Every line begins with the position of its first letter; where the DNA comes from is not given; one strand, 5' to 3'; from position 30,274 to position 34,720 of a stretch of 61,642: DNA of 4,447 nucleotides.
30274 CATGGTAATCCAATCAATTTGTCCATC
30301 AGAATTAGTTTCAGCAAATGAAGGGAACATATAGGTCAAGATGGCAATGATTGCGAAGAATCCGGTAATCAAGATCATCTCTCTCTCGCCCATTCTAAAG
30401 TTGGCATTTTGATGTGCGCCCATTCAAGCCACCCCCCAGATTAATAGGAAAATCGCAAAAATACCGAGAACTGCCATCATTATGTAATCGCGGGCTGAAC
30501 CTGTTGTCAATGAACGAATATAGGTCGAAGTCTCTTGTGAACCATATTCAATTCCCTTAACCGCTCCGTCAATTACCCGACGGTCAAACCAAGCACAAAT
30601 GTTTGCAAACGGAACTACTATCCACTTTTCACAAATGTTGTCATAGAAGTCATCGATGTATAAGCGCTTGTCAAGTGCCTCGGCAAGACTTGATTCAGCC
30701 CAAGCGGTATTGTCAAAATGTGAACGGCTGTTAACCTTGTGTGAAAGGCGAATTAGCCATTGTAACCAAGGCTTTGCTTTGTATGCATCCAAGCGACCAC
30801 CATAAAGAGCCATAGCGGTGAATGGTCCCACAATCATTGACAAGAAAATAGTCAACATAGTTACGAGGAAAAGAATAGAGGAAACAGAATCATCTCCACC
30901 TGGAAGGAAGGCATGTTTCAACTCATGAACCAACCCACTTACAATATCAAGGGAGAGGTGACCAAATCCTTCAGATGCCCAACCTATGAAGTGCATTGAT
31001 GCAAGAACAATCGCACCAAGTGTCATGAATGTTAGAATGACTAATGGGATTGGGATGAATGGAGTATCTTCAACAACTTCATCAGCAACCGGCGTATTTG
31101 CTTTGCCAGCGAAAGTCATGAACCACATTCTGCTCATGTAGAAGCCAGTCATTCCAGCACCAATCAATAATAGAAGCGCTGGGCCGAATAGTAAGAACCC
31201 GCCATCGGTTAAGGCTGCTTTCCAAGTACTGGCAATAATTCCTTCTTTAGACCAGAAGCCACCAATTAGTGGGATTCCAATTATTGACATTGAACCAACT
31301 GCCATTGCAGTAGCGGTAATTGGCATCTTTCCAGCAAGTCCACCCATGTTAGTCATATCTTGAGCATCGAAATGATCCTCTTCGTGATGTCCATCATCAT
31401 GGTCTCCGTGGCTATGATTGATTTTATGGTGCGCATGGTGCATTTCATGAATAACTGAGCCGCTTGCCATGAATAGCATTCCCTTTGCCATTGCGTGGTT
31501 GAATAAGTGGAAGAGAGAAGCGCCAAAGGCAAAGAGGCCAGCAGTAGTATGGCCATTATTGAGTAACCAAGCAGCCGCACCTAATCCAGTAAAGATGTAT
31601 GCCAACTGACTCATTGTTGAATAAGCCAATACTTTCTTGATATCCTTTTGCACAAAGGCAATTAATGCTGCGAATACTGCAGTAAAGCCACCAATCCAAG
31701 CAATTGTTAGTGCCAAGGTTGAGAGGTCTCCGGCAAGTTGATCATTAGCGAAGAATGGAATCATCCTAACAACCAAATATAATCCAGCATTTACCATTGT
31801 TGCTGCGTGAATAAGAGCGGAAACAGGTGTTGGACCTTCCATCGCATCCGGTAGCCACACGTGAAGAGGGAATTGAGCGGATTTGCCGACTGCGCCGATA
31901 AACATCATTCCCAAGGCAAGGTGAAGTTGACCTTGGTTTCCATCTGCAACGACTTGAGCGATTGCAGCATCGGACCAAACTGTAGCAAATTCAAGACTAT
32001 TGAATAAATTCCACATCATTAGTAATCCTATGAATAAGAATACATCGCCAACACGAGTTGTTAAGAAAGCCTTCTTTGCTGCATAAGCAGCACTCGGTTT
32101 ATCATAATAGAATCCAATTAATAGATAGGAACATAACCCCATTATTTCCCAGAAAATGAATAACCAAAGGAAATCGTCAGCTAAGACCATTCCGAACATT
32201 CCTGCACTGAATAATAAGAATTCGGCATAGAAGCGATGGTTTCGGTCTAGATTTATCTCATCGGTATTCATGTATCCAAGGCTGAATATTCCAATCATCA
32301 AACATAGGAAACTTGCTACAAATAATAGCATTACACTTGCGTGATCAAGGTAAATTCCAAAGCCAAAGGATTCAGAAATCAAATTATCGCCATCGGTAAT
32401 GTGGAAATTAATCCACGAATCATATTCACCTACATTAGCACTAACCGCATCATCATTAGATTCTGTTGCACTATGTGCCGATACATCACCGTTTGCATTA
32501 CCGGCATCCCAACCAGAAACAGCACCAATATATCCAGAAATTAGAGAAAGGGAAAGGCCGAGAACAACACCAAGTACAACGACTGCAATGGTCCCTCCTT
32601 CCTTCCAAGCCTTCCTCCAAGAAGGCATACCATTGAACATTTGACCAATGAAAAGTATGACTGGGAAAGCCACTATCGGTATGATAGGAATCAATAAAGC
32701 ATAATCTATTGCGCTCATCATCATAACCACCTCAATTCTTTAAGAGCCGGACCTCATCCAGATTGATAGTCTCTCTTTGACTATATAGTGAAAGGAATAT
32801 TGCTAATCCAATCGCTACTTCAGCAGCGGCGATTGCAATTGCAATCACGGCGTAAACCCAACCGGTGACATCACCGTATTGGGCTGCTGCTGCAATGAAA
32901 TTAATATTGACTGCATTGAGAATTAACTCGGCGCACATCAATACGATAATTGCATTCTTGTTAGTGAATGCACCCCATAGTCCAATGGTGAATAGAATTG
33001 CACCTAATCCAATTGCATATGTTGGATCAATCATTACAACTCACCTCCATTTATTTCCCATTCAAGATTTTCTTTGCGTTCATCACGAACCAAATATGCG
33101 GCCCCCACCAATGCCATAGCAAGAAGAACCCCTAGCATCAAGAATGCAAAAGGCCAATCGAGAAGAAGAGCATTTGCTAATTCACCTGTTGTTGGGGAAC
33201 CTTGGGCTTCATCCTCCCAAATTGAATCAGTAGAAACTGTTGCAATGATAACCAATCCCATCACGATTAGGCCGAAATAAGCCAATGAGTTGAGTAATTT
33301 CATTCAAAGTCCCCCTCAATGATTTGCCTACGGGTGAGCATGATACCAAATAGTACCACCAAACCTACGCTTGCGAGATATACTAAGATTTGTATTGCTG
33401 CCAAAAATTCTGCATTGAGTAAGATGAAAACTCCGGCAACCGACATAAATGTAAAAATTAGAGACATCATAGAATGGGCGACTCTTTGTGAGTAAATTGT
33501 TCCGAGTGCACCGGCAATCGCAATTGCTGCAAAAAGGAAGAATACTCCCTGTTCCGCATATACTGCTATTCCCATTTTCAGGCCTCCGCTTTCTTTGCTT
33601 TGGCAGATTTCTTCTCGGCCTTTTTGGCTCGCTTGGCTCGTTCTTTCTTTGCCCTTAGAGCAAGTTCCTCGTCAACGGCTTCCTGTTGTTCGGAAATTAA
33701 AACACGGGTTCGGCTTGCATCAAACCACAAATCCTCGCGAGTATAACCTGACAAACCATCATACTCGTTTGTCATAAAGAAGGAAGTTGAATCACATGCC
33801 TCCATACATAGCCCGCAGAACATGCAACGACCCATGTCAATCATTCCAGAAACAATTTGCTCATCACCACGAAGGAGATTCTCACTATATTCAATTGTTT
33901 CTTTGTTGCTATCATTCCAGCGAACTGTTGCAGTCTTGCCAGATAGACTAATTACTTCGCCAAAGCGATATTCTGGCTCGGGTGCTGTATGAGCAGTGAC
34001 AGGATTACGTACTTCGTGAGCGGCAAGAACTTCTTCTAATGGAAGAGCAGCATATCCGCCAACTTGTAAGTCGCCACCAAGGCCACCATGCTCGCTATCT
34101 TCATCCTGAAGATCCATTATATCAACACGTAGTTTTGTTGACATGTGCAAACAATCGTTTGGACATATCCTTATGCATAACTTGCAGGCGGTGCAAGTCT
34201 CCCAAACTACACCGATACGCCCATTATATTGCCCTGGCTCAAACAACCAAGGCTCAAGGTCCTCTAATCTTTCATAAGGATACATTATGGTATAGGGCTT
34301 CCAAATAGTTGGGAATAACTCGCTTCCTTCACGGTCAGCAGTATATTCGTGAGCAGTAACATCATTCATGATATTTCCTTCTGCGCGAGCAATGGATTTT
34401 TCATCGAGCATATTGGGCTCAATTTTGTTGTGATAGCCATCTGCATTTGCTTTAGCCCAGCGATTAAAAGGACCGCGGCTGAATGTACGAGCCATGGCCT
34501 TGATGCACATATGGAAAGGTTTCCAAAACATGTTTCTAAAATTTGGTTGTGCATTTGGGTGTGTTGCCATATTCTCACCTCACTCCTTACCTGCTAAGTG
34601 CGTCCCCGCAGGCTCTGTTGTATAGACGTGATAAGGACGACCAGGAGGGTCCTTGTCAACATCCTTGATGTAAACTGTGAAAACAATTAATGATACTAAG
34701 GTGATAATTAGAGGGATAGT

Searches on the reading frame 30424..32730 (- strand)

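Call 75: search_protein_families(library=pfam, proteins=[window:30424-32730:-], max_evalue=0.00001)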
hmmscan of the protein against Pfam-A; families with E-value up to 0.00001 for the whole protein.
window:30424-32730:- (768 aa): 2 families
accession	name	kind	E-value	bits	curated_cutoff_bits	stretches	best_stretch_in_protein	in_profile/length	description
PF00361.26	Proton_antipo_M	-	3.3e-69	233.8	21.5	1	184-507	1-280/294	NADH:quinone oxidoreductase/Mrp antiporter, TM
PF00662.26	Proton_antipo_N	-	4.7e-08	33.3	24.5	1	122-158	9-45/51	NADH-Ubiquinone oxidoreductase (complex I), chain 5 N-terminus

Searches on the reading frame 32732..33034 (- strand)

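Call 85: search_protein_families(library=pfam, proteins=[window:32732-33034:-], max_evalue=0.0001)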
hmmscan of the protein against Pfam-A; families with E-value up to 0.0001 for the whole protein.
window:32732-33034:- (100 aa): 1 family
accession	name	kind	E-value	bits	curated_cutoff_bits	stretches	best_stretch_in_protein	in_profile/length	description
PF00420.29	Oxidored_q2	-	4.9e-25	87.5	26.1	1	10-99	5-94/95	NADH-ubiquinone/plastoquinone oxidoreductase chain 4L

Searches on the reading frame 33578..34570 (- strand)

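Call 76: search_protein_families(library=pfam, proteins=[window:33578-34570:-], max_evalue=0.00001)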
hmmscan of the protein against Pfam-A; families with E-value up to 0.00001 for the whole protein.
window:33578-34570:- (330 aa): 6 families
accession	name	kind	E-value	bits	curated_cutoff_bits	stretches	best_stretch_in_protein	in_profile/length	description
PF00037.32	Fer4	-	2.6e-08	33.8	21.1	0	121-141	3-23/24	4Fe-4S binding domain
PF14697.11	Fer4_21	-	8e-08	32.7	35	0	119-143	34-59/59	4Fe-4S dicluster domain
PF13187.11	Fer4_9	-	2.1e-07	31.3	27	0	126-141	2-17/52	4Fe-4S dicluster domain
PF12838.12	Fer4_7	-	2.3e-07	31.6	27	0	240-260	29-49/52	4Fe-4S dicluster domain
PF13237.11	Fer4_10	-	1.3e-06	28.7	25.5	0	124-148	7-22/53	4Fe-4S dicluster domain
PF13183.11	Fer4_8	-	4.5e-06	27.5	27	0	246-269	2-24/68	4Fe-4S dicluster domain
